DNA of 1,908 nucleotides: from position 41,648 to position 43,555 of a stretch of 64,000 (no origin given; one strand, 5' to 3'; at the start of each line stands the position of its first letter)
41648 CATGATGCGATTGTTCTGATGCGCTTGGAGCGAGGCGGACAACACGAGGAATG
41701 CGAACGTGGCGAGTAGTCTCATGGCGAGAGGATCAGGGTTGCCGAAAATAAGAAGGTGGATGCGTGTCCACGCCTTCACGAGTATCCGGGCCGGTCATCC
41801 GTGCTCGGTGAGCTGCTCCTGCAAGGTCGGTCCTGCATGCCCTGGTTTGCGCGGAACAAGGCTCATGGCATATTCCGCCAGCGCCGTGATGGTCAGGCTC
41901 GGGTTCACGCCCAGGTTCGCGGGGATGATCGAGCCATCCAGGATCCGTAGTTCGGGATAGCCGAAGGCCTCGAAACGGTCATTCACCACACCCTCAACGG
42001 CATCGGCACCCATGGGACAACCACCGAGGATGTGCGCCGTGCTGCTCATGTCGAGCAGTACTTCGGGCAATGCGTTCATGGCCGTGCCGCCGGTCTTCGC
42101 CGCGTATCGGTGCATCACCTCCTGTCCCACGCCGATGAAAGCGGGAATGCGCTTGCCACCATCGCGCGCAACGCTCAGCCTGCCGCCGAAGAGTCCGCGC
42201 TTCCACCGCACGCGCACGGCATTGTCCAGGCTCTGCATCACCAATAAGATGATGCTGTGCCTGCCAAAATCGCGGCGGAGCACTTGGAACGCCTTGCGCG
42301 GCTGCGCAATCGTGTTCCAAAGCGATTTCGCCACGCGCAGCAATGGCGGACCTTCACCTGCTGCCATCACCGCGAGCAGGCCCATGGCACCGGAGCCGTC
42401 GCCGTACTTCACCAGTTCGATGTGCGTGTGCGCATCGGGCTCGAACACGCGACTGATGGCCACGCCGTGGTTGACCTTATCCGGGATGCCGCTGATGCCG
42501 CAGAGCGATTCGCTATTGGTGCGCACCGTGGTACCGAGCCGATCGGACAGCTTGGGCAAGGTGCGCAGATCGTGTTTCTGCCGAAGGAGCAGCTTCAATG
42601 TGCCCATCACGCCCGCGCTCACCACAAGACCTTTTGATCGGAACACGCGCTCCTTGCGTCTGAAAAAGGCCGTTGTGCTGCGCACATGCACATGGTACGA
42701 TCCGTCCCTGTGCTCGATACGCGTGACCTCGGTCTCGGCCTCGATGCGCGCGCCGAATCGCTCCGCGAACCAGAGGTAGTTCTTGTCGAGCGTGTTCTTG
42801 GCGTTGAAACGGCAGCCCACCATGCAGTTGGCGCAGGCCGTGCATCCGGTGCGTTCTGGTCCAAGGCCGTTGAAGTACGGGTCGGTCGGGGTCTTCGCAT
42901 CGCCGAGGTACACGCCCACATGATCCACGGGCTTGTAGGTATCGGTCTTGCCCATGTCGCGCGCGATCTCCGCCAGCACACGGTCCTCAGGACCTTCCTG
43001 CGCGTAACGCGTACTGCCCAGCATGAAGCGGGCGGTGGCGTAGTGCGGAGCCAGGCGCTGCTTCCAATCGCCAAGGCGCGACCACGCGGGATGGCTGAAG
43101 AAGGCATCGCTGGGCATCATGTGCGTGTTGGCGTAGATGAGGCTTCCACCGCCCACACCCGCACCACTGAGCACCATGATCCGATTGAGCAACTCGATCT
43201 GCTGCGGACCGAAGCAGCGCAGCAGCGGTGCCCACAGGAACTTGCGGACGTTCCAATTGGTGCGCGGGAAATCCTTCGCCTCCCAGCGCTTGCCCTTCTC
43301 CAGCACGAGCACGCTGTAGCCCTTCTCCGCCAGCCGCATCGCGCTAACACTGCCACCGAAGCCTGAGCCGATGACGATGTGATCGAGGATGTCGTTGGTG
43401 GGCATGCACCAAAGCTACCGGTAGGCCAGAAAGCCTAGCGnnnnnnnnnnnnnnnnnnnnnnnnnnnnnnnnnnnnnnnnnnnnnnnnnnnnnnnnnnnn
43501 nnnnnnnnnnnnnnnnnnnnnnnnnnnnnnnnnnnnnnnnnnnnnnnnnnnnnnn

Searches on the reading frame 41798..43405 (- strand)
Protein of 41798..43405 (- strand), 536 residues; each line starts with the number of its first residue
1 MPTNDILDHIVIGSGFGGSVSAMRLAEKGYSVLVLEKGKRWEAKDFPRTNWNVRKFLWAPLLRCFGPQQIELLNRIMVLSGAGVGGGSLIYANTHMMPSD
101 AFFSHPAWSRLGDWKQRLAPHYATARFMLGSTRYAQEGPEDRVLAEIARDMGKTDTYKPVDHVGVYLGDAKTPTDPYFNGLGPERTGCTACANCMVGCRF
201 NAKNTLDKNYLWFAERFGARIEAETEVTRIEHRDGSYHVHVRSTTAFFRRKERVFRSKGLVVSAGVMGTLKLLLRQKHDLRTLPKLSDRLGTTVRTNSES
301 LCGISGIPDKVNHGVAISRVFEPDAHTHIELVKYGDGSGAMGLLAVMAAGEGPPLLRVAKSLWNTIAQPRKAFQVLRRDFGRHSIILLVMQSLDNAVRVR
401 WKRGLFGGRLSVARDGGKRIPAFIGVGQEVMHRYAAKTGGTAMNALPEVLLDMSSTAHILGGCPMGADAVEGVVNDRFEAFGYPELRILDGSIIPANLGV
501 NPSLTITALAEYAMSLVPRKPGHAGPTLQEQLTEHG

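Call 21: search_protein_families(library=pfam, proteins=[window:41798-43405:-], max_evalue=0.01)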
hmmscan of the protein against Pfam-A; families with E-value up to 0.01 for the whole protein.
window:41798-43405:- (536 aa): 7 families
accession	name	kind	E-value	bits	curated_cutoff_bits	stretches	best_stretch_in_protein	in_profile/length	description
PF05199.19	GMC_oxred_C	-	2.9e-16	60.7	24.6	1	452-510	81-139/139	GMC oxidoreductase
PF00732.25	GMC_oxred_N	-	1.8e-09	38.2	23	1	186-275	109-199/218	GMC oxidoreductase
PF01266.30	DAO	-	7.5e-09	36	27.9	1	8-39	1-32/353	FAD dependent oxidoreductase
PF00890.30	FAD_binding_2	-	4.8e-06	26.5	20.4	1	8-40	1-33/414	FAD binding domain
PF13450.12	NAD_binding_8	-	7.2e-06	26.6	21.9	1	11-40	1-30/68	NAD(P)-binding Rossmann-like domain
PF07992.20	Pyr_redox_2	-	6.6e-05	22.9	26.1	1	8-40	2-34/291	Pyridine nucleotide-disulphide oxidoreductase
PF03486.20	HI0933_like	-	0.0046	16.9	50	0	8-43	2-37/244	HI0933-like protein Rossmann domain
